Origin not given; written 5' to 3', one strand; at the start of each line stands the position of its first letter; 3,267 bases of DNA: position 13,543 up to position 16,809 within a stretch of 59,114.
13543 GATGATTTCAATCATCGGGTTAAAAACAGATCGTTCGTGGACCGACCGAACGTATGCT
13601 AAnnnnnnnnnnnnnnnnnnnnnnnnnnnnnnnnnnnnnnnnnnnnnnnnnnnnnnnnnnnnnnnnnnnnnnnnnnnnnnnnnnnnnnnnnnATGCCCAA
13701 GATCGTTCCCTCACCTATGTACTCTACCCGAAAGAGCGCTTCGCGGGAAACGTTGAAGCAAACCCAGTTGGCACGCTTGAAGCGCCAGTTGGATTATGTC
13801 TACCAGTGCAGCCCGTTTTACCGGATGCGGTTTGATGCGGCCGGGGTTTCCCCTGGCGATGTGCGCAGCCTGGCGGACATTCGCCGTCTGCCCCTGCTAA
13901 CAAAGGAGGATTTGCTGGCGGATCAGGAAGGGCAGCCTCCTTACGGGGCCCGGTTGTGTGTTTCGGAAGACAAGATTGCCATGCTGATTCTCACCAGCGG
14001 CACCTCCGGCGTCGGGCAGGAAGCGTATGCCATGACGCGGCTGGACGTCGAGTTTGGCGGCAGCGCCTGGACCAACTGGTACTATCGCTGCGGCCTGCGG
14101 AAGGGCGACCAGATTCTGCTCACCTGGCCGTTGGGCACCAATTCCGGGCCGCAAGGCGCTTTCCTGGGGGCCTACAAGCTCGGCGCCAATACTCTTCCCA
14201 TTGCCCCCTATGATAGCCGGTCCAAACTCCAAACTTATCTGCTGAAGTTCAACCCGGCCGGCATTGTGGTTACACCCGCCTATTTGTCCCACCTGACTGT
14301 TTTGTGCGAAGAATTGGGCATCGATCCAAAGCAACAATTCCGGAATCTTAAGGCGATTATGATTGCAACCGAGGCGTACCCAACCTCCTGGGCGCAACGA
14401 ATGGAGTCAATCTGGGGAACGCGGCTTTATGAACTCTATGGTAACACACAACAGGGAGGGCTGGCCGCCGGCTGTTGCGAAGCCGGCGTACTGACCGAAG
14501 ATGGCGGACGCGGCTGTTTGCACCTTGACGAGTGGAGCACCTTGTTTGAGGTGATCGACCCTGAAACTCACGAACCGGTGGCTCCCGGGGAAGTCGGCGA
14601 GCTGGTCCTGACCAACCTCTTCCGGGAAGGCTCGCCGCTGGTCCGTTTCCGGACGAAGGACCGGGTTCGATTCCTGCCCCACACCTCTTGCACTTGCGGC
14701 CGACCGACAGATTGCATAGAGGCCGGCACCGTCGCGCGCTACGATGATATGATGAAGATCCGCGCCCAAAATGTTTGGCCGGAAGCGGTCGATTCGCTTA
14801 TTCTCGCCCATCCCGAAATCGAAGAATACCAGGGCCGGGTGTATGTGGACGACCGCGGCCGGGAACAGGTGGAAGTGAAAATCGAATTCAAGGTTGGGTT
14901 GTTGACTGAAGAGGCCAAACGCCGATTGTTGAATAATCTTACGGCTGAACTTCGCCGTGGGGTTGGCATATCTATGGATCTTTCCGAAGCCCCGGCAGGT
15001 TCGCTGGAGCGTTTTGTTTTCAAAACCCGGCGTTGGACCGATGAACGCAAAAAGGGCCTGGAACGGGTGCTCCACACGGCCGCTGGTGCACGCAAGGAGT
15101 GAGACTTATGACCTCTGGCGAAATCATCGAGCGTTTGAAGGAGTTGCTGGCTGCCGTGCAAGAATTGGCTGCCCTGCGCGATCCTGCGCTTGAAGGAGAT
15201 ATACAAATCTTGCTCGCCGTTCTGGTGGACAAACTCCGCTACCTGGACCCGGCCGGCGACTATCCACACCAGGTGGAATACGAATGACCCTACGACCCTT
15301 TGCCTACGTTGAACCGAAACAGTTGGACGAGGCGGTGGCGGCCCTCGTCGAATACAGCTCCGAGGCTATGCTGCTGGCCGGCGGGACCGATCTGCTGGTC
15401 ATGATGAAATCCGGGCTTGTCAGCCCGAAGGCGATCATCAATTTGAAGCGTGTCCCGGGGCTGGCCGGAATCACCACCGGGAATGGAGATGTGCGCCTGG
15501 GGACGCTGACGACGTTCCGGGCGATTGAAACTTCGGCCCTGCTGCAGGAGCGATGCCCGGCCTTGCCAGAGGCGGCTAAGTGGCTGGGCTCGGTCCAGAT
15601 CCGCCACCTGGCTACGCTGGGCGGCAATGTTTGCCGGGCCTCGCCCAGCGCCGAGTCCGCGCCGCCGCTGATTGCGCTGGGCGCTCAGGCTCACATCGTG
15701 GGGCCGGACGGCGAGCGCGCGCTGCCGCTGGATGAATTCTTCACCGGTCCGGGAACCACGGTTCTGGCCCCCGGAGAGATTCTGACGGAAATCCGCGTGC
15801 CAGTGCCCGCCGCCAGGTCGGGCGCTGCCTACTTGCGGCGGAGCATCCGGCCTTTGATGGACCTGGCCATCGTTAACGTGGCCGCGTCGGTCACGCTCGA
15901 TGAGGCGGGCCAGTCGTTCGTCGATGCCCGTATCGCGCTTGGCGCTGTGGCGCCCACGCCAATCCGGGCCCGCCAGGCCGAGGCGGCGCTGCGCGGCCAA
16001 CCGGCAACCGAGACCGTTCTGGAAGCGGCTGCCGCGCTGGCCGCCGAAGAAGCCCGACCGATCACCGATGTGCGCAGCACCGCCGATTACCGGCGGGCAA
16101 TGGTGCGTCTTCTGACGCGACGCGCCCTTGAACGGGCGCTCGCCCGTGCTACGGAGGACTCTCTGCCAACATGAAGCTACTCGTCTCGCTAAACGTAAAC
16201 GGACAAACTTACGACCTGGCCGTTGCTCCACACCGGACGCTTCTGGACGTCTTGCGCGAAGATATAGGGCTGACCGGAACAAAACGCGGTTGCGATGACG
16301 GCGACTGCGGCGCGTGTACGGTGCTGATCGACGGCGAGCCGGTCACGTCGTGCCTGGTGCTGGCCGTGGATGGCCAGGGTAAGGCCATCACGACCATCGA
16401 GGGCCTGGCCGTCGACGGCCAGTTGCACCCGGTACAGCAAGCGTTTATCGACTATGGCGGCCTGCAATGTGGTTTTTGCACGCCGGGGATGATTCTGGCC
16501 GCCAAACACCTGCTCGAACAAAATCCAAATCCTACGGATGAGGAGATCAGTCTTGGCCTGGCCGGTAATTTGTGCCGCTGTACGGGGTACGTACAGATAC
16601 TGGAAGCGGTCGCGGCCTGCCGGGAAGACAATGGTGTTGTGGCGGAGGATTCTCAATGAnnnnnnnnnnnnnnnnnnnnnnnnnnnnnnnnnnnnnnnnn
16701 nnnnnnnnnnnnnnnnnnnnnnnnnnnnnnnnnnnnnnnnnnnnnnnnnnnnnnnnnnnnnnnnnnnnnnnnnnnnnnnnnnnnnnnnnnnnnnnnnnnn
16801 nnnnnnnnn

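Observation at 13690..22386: Uncharacterised CoA-thioester pathway: PaaK-like ligase, XDH-family molybdoenzyme, AbfD-like protein, short citrate-synthase-like protein, MaoC and nitroreductase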

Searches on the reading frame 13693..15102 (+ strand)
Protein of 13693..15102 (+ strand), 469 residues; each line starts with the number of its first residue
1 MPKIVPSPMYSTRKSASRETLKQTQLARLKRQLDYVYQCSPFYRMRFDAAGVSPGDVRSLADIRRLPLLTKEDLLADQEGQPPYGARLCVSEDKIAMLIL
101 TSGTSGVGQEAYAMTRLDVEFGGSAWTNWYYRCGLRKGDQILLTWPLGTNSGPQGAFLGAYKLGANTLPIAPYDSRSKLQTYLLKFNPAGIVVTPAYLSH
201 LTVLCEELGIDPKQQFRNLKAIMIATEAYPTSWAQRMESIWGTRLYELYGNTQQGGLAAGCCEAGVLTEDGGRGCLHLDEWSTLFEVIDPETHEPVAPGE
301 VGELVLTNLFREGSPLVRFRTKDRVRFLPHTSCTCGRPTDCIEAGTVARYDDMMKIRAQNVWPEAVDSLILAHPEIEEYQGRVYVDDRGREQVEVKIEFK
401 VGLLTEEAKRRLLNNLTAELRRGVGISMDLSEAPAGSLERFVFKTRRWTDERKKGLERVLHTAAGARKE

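Call 5: search_protein_families(library=pfam, proteins=[window:13693-15102:+], max_evalue=0.01)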
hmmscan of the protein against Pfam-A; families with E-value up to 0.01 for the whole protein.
window:13693-15102:+ (469 aa): 2 families
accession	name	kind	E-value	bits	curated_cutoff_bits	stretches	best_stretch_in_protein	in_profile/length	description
PF00501.34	AMP-binding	-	1.2e-14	54.4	29.9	1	70-306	135-374/384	AMP-binding enzyme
PF14535.12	AMP-binding_C_2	-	9.4e-10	39.1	25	1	360-452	3-96/96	AMP-binding enzyme C-terminal domain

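Call 6: search_protein_families(library=ncbifam, proteins=[window:13693-15102:+], max_evalue=0.01)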
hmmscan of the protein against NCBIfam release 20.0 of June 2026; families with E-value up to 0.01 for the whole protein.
window:13693-15102:+ (469 aa): 26 families (the best 25 are shown)
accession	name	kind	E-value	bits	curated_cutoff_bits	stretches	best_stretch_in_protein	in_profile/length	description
TIGR02155.1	PA_CoA_ligase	equivalog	4.3e-57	193.5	646.3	1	15-452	2-422/422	phenylacetate--CoA ligase PaaK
NF041878.1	paak_haloarch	equivalog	1e-50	172.6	700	1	10-450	2-425/427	phenylacetate--CoA ligase PaaK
NF053551.1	FlxY_rubin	equivalog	1.5e-43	149.2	520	1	15-426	3-397/424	flexirubin biosynthesis putative acyl-CoA ligase FlxY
NF045666.1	DVU1553_fam_AMP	equivalog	2.5e-43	148.4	300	1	12-343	14-325/331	DVU_1553 family AMP-dependent CoA ligase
TIGR03335.1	F390_ftsA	equivalog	4.5e-29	101.4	458.7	1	27-344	20-325/445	coenzyme F390 synthetase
NF041217.1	BagE_FevW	exception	4.6e-17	62.1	800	1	20-342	12-305/424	bagremycin/ferroverdin synthetase BagE/FevW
NF006181.0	PRK08314.1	subfamily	8e-09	34.3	705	1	89-307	200-404/563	long-chain-fatty-acid--CoA ligase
NF004837.0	PRK06187.1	subfamily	1.6e-08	33.3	476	1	88-263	165-332/531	long-chain-fatty-acid--CoA ligase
NF009922.0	PRK13383.1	equivalog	4.2e-08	32.2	987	1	97-255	182-334/528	acyl-CoA synthetase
NF009071.0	PRK12406.1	subfamily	4e-07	28.8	701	1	94-306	154-356/510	acyl-CoA synthetase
TIGR02304.1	aden_form_hyp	equivalog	7.2e-07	28.5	251.9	1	305-419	283-396/430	F390 synthetase-related protein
TIGR01733.1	AA-adenyl-dom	subfamily_domain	1.3e-06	27.5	317.4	1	85-306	112-324/409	amino acid adenylation domain-containing protein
NF005859.1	PRK07788.1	exception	1.2e-05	24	875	1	96-387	219-494/560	long-chain-fatty-acid--CoA ligase FadD2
NF004229.0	PRK05677.1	subfamily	7.3e-05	21.4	879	1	204-418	314-525/563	long-chain-fatty-acid--CoA ligase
NF009139.0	PRK12492.1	equivalog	8.4e-05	21.2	1018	1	215-418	331-532/562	long-chain-fatty-acid--CoA ligase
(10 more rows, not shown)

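Call 26: search_solved_structures(query=window:13693-15102:+, max_evalue=1e-10)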
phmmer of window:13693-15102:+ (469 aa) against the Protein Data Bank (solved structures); distinct sequences matched with E-value up to 1e-10: 8.
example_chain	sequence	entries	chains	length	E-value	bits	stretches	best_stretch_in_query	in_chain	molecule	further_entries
2y27_A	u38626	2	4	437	6.6e-52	179.7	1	6-453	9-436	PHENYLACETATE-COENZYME A LIGASE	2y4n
4r1l_A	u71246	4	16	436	1.7e-46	161.9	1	16-380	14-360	Phenylacetate-coenzyme A ligase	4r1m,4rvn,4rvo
2y4o_A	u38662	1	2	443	4.1e-45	157.3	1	12-453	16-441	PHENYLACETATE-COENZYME A LIGASE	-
6hdw_A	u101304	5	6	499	1.2e-36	129.4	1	23-466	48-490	2-hydroxyisobutyryl-CoA synthetase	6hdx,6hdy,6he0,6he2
6wuq_A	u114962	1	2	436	4e-18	68.4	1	20-374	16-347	AjiA1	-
6siw_A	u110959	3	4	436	5.8e-17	64.5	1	21-428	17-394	PaaK-like ligase (AMP-dependent synthetase and ligase) | AMP-dependent synthetase and ligase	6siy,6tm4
6siw_B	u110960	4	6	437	5.9e-17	64.5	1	21-428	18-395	PaaK-like ligase (AMP-dependent synthetase and ligase) | AMP-dependent synthetase and ligase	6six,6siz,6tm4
9s3l_A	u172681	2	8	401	5.6e-16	61.3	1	55-339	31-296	Phenylacetate-CoA ligase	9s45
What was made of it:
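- On Phenylacetate-CoA ligase PaaK: Only the PaaK-type fold (AMP-binding_C_2) is shared (calls 5, 26).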

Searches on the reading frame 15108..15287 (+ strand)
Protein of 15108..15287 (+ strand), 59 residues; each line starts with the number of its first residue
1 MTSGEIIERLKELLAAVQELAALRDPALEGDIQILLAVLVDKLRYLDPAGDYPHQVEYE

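Call 5: search_protein_families(library=pfam, proteins=[window:15108-15287:+], max_evalue=0.01)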
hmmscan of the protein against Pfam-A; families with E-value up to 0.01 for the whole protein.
window:15108-15287:+ (59 aa): 0 families

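Call 6: search_protein_families(library=ncbifam, proteins=[window:15108-15287:+], max_evalue=0.01)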
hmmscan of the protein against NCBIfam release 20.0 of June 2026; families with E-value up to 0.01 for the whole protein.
window:15108-15287:+ (59 aa): 0 families
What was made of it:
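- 15108..15287 (+): 59-aa conserved small protein of unknown function (motif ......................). No Pfam or NCBIfam hit (calls 5, 6).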

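Call 68: search_protein_representatives(protein=window:15108-15287:+)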
Query: 59 residues. Proteins with E-value up to 0.001 (for the whole library): 8; up to 1e-10: 2; up to 1e-30: 0. The best 8 are listed.
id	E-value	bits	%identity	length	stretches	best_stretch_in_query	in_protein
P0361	1.4e-17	78.6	71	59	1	1-59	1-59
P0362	1.2e-11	60.1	53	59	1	1-59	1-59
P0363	9.6e-08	47.9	51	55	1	5-55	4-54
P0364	2.2e-04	37.4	44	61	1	3-57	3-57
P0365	2.5e-04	37.3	40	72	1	3-59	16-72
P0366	4.9e-04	36.3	43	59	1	1-58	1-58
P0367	7.5e-04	35.8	43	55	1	5-55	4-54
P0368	8.5e-04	35.6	38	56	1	7-59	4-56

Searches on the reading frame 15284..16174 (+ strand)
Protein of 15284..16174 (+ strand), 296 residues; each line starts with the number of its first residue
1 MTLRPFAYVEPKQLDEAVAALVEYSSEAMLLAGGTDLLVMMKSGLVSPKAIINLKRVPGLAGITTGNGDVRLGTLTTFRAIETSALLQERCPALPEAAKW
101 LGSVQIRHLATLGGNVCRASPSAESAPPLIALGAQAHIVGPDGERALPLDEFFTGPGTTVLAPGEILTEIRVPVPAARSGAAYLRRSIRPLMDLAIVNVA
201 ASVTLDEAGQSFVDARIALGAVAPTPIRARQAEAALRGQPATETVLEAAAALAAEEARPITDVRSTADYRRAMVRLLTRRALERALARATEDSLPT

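Call 5: search_protein_families(library=pfam, proteins=[window:15284-16174:+], max_evalue=0.01)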
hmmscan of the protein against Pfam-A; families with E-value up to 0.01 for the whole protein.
window:15284-16174:+ (296 aa): 2 families
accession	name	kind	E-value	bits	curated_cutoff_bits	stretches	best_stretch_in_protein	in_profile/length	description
PF00941.27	FAD_binding_5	-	2.6e-51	174.2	27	1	5-174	2-169/170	FAD binding domain in molybdopterin dehydrogenase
PF03450.22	CO_deh_flav_C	-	1.2e-26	93.2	25.5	1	185-284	4-101/102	CO dehydrogenase flavoprotein C-terminal domain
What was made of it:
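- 15284..16174 (+): FAD-binding subunit of the XDH-family molybdoenzyme, without the [4Fe-4S] insertion. Pfam FAD_binding_5 + CO_deh_flav_C (call 5).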

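Call 6: search_protein_families(library=ncbifam, proteins=[window:15284-16174:+], max_evalue=0.01)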
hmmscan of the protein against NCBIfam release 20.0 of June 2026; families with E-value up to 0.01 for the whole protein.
window:15284-16174:+ (296 aa): 8 families
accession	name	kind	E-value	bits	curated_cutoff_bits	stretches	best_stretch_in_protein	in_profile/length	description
NF043083.1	XdhB_XDHase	equivalog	9.4e-70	235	310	1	8-289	7-287/289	xanthine dehydrogenase subunit XdhB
NF007427.0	PRK09971.1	equivalog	5.7e-66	222.7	287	1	8-291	7-289/292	xanthine dehydrogenase FAD-binding subunit XdhB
NF041019.1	glyceraldDH_beta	equivalog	2.2e-62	210.9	350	1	5-284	5-279/280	glyceraldehyde dehydrogenase subunit beta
TIGR02963.1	xanthine_xdhA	equivalog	2.4e-54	184.7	467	1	9-280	196-463/468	xanthine dehydrogenase small subunit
TIGR03195.1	4hydrxCoA_B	equivalog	5.4e-40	137.5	404.55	2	3-118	2-116/321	4-hydroxybenzoyl-CoA reductase subunit beta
TIGR03199.1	pucC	equivalog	7.7e-24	84.4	306.05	1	11-273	1-257/264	xanthine dehydrogenase subunit C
TIGR03312.1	Se_sel_red_FAD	hypoth_equivalog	1e-14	54.4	241.5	1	8-273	4-238/257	molybdopterin-dependent oxidoreductase FAD-binding subunit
TIGR02969.1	mam_aldehyde_ox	subfamily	1.3e-13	49.4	1912.3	1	98-257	337-497/1330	aldehyde oxidase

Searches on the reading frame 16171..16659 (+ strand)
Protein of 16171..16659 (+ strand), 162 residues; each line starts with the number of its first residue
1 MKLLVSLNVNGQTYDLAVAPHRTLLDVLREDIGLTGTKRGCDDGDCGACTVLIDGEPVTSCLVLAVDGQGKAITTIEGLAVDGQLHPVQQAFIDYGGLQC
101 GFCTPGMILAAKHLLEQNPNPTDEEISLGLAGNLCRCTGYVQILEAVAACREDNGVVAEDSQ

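Call 5: search_protein_families(library=pfam, proteins=[window:16171-16659:+], max_evalue=0.01)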
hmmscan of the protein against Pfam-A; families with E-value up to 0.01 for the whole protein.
window:16171-16659:+ (162 aa): 4 families
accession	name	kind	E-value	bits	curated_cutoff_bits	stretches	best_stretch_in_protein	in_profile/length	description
PF01799.25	Fer2_2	-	3.3e-33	114.1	30.3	1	75-147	1-74/75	[2Fe-2S] binding domain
PF00111.32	Fer2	-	5.5e-09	36.3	21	1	8-60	2-54/77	2Fe-2S iron-sulfur cluster binding domain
PF13085.11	Fer2_3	-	7.6e-06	26.3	27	1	12-78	19-88/107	2Fe-2S iron-sulfur cluster binding domain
PF13510.11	Fer2_4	-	0.0078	16.7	22.8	0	18-68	15-74/82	2Fe-2S iron-sulfur cluster binding domain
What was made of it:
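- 16171..16659 (+): Two-[2Fe-2S] subunit. Pfam Fer2 + Fer2_2 (call 5).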

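Call 6: search_protein_families(library=ncbifam, proteins=[window:16171-16659:+], max_evalue=0.01)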
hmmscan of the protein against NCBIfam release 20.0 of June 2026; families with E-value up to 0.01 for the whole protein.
window:16171-16659:+ (162 aa): 15 families
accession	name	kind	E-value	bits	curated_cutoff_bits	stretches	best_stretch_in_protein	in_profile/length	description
NF041020.1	glyceraldDH_gamma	equivalog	6.4e-63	211.2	290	1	3-150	11-158/164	glyceraldehyde dehydrogenase subunit gamma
TIGR03193.1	4hydroxCoAred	equivalog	1.8e-59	199.9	257.8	1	4-149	1-146/148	4-hydroxybenzoyl-CoA reductase subunit gamma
NF043084.2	XdhC_XDHase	equivalog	2.3e-57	192.7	217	1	5-150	3-149/151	xanthine dehydrogenase subunit XdhC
TIGR03198.1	pucE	equivalog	4.4e-55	185.3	254.3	1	5-150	4-148/151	xanthine dehydrogenase subunit E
NF007387.0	PRK09908.1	equivalog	4.6e-50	169.2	212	1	5-152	9-157/159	xanthine dehydrogenase iron sulfur-binding subunit XdhC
NF045668.1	pterin_aldehy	equivalog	1.8e-49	168.6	1100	1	6-149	4-150/905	molybdopterin-dependent aldehyde oxidoreductase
NF008514.0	PRK11433.1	equivalog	5.3e-48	163.4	322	1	5-149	53-212/218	aldehyde dehydrogenase iron-sulfur subunit PaoA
TIGR02963.1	xanthine_xdhA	equivalog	4.7e-46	157.4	467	1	16-152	13-159/468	xanthine dehydrogenase small subunit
TIGR03311.1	Se_dep_XDH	equivalog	8.7e-44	149.8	830.45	1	7-148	3-141/848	selenium-dependent xanthine dehydrogenase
TIGR02969.1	mam_aldehyde_ox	subfamily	1.2e-32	112.4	1912.3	1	8-151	6-162/1330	aldehyde oxidase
TIGR03313.1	Se_sel_red_Mo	hypoth_equivalog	4e-15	54.6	1101.9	1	9-148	3-142/951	molybdopterin-dependent oxidoreductase Mo/Fe-S-binding subunit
NF004616.0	PRK05950.1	subfamily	0.00089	18.5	228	1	11-74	23-91/238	succinate dehydrogenase iron-sulfur subunit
NF009226.0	PRK12576.1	equivalog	0.00095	18.6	344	1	14-78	29-99/317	succinate dehydrogenase/fumarate reductase iron-sulfur subunit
NF004898.0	PRK06259.1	equivalog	0.0013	17.4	385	1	38-79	49-88/488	fumarate reductase (CoM/CoB) subunit TfrB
TIGR00384.1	dhsB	subfamily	0.0052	16.3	88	1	12-81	15-92/222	succinate dehydrogenase and fumarate reductase iron-sulfur protein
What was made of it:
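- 16171..16659 (+): NCBIfam hits all fall below equivalog cut-offs (call 6).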
